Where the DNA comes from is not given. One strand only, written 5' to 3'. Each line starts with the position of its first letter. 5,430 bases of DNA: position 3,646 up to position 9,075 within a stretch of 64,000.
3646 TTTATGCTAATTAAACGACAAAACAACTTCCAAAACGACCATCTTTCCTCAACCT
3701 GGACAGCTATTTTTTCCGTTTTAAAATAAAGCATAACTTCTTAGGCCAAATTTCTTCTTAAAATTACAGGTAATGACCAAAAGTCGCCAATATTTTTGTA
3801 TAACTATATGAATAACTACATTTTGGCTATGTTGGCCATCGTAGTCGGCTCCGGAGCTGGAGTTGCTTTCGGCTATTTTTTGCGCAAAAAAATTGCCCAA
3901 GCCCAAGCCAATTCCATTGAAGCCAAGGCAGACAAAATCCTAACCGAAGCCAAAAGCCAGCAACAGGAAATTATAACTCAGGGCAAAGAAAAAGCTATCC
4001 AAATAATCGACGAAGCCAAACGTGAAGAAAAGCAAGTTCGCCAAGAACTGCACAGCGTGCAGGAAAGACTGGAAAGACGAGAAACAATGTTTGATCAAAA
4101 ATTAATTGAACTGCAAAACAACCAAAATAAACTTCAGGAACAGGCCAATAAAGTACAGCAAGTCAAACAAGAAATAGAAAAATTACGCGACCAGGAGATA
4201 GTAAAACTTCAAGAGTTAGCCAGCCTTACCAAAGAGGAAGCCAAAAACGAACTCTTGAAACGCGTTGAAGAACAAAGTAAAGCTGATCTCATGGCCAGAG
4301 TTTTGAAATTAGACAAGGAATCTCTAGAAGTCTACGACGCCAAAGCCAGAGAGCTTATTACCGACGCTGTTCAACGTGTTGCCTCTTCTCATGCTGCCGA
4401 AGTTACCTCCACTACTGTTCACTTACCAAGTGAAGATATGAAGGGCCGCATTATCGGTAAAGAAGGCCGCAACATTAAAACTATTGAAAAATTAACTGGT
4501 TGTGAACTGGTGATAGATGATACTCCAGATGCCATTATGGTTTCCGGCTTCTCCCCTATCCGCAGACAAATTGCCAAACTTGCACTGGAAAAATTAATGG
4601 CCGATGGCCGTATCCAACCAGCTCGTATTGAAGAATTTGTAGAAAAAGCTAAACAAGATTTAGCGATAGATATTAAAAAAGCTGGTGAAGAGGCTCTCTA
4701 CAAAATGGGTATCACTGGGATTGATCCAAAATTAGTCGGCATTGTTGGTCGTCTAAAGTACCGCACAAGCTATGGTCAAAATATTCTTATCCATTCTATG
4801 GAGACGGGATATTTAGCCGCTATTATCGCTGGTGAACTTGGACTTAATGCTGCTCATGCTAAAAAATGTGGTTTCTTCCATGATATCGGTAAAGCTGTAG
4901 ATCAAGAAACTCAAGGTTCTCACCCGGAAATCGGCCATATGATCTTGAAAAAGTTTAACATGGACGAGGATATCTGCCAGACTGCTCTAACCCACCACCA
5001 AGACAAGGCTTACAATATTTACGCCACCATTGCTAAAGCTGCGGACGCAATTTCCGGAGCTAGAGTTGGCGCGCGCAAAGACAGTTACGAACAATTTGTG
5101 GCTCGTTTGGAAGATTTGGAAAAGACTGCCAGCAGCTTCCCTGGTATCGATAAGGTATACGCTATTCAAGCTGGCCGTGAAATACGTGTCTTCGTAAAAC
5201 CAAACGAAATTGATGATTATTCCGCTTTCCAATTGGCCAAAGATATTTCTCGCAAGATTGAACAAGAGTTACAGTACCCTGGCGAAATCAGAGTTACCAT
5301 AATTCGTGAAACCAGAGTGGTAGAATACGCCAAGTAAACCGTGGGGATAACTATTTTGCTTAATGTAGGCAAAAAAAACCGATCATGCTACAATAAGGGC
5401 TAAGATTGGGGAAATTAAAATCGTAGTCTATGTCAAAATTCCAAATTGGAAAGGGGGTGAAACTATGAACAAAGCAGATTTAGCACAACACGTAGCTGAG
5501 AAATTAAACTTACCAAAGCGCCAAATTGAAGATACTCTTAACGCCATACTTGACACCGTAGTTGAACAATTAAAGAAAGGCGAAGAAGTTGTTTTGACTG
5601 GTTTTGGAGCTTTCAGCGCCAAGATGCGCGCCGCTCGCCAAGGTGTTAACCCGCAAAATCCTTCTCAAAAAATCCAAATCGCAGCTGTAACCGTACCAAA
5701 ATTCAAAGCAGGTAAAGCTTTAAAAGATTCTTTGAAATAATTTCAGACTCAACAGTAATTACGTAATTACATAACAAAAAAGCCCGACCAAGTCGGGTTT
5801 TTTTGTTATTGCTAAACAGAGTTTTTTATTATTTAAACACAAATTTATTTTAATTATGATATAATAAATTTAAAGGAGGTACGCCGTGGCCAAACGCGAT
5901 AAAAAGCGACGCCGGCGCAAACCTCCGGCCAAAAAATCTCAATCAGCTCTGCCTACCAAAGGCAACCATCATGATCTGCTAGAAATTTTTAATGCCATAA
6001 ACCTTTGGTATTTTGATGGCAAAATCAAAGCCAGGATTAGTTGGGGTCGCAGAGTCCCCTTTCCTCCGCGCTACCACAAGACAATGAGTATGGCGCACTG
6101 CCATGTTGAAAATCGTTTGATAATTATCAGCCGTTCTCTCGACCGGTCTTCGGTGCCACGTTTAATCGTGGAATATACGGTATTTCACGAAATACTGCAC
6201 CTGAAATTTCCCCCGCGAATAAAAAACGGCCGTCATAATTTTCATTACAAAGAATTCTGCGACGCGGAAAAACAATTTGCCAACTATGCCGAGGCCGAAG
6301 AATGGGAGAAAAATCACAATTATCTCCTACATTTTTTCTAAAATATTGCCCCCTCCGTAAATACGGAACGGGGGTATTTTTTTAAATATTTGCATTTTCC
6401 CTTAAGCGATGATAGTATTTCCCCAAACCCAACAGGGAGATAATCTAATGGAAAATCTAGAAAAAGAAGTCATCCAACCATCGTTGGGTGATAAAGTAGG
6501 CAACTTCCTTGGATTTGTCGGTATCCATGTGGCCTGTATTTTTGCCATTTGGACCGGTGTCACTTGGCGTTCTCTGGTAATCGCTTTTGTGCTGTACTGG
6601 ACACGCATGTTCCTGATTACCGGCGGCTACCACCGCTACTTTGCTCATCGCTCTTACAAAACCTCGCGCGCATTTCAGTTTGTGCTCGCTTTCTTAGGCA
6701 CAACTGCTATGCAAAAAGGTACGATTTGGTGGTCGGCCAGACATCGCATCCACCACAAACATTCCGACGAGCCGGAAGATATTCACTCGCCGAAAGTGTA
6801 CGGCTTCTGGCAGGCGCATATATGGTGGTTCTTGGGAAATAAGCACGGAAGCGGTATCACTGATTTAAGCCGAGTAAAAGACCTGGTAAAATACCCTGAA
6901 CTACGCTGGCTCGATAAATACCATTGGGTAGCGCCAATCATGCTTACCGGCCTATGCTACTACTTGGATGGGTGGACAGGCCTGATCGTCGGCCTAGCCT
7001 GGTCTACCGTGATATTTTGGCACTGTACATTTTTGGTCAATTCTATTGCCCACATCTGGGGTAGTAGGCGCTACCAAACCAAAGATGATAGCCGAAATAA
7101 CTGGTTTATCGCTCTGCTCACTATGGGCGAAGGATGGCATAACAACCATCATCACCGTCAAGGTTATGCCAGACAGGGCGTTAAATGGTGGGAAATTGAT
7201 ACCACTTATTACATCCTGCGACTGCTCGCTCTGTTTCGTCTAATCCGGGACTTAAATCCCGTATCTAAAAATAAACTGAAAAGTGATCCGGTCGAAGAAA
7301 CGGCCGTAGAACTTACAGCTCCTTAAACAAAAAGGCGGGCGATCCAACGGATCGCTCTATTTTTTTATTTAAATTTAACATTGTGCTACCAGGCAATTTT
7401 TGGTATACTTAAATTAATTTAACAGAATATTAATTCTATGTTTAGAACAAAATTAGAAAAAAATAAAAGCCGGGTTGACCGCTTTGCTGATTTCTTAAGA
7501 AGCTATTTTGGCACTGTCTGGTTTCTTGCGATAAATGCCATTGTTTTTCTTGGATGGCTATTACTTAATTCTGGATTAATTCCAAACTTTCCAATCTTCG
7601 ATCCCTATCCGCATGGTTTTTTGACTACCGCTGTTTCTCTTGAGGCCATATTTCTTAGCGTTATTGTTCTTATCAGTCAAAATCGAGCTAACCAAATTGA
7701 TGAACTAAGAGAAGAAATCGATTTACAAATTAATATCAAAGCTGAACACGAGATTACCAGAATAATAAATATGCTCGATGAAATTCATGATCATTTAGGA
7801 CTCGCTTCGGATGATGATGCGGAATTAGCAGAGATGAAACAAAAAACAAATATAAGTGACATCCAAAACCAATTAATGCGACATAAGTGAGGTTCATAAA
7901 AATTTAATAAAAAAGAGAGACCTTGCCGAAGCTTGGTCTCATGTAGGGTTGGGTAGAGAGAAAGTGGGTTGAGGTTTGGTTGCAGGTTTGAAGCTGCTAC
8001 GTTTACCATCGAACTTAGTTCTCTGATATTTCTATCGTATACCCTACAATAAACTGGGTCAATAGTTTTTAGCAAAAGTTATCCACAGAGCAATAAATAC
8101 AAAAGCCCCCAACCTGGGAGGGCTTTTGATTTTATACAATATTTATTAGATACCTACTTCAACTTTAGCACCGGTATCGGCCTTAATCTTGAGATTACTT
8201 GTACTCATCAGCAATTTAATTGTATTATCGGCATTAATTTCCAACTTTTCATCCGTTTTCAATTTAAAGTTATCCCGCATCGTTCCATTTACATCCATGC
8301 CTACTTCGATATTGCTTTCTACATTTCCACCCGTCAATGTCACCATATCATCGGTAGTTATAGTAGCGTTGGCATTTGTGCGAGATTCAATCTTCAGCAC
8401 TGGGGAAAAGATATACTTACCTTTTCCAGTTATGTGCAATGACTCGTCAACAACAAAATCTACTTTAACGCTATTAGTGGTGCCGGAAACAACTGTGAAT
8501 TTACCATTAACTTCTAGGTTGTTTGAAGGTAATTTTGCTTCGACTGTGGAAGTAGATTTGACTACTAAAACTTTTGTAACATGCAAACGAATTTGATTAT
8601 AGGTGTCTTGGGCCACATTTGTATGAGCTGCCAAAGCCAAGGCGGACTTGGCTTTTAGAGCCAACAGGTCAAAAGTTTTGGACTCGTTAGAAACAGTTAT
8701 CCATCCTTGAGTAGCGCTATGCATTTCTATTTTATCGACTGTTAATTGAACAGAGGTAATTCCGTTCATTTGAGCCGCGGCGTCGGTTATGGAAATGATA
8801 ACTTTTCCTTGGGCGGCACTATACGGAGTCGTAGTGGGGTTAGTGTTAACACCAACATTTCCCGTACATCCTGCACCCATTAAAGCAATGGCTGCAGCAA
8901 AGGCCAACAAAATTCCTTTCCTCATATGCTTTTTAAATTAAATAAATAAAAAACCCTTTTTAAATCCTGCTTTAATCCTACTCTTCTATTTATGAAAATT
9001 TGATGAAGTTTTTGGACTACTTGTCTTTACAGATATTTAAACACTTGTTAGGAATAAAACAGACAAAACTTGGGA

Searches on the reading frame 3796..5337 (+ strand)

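Call 86: search_protein_families(library=pfam, proteins=[window:3796-5337:+], max_evalue=0.001)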
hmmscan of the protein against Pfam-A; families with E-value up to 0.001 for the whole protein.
window:3796-5337:+ (513 aa): 5 families
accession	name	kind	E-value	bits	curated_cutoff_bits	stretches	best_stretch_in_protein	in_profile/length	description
PF12072.13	RNase_Y_N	-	4.3e-28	98.6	32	1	11-199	2-201/201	RNase Y N-terminal region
PF01966.28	HD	-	6e-14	52.8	22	1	331-420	2-114/116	HD domain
PF00013.35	KH_1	-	4.3e-10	39.6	21.5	1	206-265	2-65/66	KH domain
PF08668.18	HDOD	-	1.4e-06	28.4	22.9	0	330-368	95-134/196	HDOD domain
PF22675.2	KH-I_KHDC4-BBP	-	0.00045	20.5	30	0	212-240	4-32/76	KHDC4/BBP-like, KH-domain type I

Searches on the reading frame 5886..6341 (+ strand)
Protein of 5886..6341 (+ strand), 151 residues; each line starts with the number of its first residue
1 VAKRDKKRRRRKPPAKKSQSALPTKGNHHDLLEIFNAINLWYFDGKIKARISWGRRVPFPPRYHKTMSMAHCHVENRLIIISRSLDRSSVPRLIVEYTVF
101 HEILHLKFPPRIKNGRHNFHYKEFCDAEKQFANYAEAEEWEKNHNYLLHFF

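Call 86: search_protein_families(library=pfam, proteins=[window:5886-6341:+], max_evalue=0.001)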
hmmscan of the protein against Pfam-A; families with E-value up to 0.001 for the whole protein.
window:5886-6341:+ (151 aa): 1 family
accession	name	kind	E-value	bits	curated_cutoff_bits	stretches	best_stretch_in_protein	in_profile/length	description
PF10263.15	SprT-like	-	1.4e-05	25.3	25.6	1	33-131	3-95/108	SprT-like family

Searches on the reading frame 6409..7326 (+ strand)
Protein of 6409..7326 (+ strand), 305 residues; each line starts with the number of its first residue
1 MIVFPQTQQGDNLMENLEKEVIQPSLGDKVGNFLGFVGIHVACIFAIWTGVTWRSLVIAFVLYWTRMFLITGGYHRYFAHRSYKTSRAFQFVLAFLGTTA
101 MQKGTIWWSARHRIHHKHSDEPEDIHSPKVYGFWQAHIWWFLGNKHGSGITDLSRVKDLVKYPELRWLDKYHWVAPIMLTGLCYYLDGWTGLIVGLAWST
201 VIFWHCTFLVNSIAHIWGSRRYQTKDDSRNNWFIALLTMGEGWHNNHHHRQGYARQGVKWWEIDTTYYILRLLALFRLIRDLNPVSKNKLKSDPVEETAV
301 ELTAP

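Call 86: search_protein_families(library=pfam, proteins=[window:6409-7326:+], max_evalue=0.001)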
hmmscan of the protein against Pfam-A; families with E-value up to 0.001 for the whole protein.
window:6409-7326:+ (305 aa): 1 family
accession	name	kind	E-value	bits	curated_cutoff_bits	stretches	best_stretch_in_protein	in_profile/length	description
PF00487.30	FA_desaturase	-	4.5e-19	69.7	29.7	1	52-271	2-239/253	Fatty acid desaturase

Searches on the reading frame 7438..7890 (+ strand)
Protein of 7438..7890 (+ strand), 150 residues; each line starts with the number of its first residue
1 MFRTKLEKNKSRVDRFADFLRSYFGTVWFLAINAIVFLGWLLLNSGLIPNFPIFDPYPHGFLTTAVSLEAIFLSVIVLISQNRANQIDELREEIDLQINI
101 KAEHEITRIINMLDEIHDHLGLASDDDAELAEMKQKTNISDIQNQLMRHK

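Call 86: search_protein_families(library=pfam, proteins=[window:7438-7890:+], max_evalue=0.001)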
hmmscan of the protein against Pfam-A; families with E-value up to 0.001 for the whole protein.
window:7438-7890:+ (150 aa): 1 family
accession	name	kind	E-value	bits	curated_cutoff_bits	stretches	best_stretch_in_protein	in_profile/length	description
PF06210.16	DUF1003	-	1.8e-26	92.7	27.4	1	24-122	1-98/103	Protein of unknown function (DUF1003)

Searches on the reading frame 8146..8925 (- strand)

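Call 86: search_protein_families(library=pfam, proteins=[window:8146-8925:-], max_evalue=0.001)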
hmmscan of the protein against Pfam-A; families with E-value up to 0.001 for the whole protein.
window:8146-8925:- (259 aa): 2 families
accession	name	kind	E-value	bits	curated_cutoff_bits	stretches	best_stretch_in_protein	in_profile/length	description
PF14321.11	DUF4382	-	7.9e-23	81.6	25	1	39-175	1-136/136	Domain of unknown function (DUF4382)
PF04519.19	Bactofilin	-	2.4e-05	25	27.9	0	162-250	6-90/98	Polymer-forming cytoskeletal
